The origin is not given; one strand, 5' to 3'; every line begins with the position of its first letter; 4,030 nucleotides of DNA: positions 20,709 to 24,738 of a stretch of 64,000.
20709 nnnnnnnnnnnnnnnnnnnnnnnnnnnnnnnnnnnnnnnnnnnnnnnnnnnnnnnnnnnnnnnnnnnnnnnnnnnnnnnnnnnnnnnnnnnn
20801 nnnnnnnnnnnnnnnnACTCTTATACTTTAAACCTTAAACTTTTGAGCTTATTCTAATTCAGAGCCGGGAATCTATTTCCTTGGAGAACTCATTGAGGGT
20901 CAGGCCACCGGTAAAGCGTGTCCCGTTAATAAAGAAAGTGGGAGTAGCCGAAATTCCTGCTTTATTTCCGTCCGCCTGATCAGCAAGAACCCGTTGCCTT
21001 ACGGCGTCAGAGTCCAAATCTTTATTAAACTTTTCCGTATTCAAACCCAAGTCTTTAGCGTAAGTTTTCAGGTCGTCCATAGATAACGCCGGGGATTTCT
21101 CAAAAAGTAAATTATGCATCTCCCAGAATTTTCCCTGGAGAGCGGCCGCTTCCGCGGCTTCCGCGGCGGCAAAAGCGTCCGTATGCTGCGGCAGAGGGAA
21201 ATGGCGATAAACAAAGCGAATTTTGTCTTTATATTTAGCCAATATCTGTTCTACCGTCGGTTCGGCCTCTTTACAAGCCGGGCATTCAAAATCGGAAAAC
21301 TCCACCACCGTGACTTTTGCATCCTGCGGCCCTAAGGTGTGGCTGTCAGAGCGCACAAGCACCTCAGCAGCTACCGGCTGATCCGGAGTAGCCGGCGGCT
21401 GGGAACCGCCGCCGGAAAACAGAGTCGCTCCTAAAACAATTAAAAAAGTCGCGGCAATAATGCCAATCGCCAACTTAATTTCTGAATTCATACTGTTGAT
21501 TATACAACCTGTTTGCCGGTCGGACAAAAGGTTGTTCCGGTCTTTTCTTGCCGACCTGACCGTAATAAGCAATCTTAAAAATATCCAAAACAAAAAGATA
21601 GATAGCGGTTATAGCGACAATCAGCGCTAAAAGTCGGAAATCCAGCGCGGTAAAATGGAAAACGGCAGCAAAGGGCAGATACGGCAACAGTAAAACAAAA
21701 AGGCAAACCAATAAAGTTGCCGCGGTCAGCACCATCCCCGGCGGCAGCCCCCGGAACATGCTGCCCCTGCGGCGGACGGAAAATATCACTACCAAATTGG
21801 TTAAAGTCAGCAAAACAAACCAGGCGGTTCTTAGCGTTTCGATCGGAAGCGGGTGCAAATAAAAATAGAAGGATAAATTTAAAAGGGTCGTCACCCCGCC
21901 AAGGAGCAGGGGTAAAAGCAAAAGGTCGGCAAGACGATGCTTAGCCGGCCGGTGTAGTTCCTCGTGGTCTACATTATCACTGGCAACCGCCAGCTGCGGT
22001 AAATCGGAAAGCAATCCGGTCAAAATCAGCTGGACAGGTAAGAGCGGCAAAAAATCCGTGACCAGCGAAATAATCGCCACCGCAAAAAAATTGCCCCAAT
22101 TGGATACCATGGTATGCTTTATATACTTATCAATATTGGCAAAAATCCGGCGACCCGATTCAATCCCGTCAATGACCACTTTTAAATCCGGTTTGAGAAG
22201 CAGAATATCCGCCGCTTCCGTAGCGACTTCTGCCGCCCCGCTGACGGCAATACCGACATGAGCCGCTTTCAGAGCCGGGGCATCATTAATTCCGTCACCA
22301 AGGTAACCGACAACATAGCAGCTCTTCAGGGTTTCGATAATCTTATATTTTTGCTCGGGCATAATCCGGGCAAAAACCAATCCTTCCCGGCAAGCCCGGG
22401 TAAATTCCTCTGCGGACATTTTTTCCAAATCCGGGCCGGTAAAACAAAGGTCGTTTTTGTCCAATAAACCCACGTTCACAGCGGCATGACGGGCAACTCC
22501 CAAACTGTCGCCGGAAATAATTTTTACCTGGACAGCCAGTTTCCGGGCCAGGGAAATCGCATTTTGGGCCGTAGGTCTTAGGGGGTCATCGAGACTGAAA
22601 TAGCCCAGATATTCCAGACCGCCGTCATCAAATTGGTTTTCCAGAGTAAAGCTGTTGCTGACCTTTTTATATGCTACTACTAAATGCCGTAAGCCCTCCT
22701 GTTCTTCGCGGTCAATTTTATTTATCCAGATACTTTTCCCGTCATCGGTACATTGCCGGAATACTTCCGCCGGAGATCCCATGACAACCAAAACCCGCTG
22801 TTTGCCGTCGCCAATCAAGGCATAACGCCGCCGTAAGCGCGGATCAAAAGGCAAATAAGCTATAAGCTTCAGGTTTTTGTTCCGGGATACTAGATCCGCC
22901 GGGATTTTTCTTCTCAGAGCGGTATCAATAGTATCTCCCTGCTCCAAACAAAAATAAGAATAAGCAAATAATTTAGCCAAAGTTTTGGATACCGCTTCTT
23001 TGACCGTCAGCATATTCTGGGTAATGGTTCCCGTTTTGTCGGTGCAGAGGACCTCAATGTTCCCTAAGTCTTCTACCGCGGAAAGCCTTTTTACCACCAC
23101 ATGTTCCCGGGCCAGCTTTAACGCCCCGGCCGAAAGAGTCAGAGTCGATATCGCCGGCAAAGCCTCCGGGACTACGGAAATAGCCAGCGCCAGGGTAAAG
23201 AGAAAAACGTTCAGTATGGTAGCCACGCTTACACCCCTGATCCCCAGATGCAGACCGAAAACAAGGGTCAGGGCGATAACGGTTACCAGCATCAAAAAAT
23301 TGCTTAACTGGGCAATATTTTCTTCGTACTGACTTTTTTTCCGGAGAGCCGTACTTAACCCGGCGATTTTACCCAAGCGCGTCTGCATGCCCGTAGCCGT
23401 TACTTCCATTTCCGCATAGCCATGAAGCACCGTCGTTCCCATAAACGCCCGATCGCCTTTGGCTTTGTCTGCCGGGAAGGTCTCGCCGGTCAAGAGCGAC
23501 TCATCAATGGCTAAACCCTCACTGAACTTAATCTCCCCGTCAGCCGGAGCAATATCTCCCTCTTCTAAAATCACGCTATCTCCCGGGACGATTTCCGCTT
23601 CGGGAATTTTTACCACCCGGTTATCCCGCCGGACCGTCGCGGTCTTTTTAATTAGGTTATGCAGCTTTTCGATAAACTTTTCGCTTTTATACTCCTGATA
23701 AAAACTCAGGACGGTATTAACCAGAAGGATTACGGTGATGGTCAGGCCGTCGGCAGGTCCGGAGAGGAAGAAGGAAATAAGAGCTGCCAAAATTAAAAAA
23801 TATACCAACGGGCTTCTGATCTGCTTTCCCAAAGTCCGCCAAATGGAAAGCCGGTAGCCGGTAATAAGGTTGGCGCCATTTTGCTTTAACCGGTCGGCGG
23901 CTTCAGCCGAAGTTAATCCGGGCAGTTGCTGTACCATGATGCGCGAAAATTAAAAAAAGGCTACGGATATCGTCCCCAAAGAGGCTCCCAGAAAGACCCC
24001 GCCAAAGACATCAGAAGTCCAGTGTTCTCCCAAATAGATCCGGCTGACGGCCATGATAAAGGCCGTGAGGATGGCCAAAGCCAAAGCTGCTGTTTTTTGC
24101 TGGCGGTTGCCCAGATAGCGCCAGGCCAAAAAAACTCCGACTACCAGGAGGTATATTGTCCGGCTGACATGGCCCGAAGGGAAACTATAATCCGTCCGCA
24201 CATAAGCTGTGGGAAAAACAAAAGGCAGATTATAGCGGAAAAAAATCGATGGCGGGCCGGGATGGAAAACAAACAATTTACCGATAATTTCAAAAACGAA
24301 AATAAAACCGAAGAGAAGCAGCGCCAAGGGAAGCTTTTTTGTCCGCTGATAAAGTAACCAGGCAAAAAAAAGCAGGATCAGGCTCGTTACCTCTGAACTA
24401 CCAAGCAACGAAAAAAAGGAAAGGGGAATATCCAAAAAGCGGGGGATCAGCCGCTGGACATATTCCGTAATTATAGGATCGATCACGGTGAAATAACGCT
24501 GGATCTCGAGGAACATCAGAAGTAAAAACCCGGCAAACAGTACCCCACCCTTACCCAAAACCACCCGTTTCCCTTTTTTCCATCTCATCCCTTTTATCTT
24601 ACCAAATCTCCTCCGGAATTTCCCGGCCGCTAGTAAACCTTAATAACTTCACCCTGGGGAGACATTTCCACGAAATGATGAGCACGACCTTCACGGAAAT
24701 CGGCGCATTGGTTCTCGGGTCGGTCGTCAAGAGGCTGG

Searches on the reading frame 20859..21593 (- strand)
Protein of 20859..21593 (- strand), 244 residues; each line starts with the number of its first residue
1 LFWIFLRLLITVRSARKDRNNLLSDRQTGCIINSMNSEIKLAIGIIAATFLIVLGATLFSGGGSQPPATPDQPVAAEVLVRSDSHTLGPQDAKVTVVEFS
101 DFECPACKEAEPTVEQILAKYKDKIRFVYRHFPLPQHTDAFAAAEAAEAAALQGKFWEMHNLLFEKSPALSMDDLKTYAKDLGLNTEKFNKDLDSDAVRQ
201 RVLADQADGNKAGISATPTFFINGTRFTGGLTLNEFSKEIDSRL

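Call 28: search_protein_families(library=pfam, proteins=[window:20859-21593:-], max_evalue=0.01)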
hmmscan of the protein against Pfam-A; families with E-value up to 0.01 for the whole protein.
window:20859-21593:- (244 aa): 6 families
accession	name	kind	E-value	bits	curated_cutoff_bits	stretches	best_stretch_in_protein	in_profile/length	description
PF13462.12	Thioredoxin_4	-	3.7e-34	118.7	23.2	1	83-241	4-164/165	Thioredoxin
PF01323.26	DSBA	-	7.9e-22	78.4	25.6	1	95-240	1-190/191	DSBA-like thioredoxin domain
PF13743.12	Thioredoxin_5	-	1e-08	35.6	27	1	140-223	74-164/186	Thioredoxin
PF00085.26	Thioredoxin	-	0.0002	21.8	23.5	1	92-128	18-54/103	Thioredoxin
PF13098.12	Thioredoxin_2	-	0.00032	21.4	27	1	91-238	4-102/104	Thioredoxin-like domain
PF13192.12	Thioredoxin_3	-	0.0074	16.7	24.8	0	192-236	26-70/76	Thioredoxin domain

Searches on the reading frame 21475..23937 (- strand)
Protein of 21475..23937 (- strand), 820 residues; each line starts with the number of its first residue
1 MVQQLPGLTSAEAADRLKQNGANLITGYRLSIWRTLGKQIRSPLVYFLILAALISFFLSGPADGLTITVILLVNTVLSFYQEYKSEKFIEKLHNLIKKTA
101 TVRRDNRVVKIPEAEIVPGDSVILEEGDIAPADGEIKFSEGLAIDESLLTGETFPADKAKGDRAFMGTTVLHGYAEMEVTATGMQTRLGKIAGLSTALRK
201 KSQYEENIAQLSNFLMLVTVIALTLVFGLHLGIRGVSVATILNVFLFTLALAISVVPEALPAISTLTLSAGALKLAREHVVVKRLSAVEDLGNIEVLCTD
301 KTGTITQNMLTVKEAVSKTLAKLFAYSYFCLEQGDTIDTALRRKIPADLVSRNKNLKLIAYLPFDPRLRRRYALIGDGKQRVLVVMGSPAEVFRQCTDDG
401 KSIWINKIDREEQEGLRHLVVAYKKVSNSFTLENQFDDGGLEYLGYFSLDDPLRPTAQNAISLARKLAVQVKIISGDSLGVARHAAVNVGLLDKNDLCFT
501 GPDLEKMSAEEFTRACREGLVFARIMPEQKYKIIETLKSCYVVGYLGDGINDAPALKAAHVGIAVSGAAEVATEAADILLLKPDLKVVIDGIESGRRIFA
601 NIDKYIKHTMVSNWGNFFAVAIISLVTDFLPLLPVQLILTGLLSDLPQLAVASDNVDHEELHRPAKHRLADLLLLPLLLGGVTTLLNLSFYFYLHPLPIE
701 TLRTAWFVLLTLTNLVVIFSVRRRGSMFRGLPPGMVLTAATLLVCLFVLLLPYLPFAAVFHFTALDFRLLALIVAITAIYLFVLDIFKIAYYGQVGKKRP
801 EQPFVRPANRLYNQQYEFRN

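Call 3: search_protein_families(library=pfam, proteins=[window:21475-23937:-], max_evalue=0.01)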
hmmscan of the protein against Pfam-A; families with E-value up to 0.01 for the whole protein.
window:21475-23937:- (820 aa): 4 families
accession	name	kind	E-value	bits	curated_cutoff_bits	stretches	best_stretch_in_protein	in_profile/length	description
PF00122.25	E1-E2_ATPase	-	2.8e-45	154.5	28.1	1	95-277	2-180/181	E1-E2 ATPase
PF00689.26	Cation_ATPase_C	-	1.6e-16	61.1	27.3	1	629-789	1-174/175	Cation transporting ATPase, C-terminus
PF00702.32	Hydrolase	-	3.2e-13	50.9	26.4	1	295-560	2-191/191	haloacid dehalogenase-like hydrolase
PF00690.31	Cation_ATPase_N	-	1.1e-10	41.4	20.4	1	7-55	20-69/69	Cation transporter/ATPase, N-terminus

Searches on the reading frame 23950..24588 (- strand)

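Call 3: search_protein_families(library=pfam, proteins=[window:23950-24588:-], max_evalue=0.01)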
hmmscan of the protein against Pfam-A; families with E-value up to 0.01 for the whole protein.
window:23950-24588:- (212 aa): 3 families
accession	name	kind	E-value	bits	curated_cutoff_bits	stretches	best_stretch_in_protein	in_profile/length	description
PF01569.27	PAP2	-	2e-15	57.1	27.2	1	92-210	9-123/130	PAP2 superfamily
PF14378.12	PAP2_3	-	6.3e-06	26.6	27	1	70-201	43-184/190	PAP2 superfamily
PF14360.12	PAP2_C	-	0.00072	20.5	27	1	138-202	8-66/74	PAP2 superfamily C-terminal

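Call 4: search_protein_families(library=ncbifam, proteins=[window:23950-24588:-], max_evalue=0.01)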
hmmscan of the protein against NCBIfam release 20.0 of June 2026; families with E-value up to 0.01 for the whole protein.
window:23950-24588:- (212 aa): 3 families
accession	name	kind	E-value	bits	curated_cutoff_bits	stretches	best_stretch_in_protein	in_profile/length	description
NF007975.0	PRK10699.1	equivalog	2.8e-08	33.5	261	1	131-209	154-227/254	phosphatidylglycerophosphatase B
NF047884.1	UdeprDiPSep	equivalog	3e-07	30.5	250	1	102-209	88-184/188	undecaprenyl-diphosphatase SepP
NF008813.0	PRK11837.1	equivalog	4.9e-07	29.9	229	1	90-201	66-161/202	undecaprenyl-diphosphate phosphatase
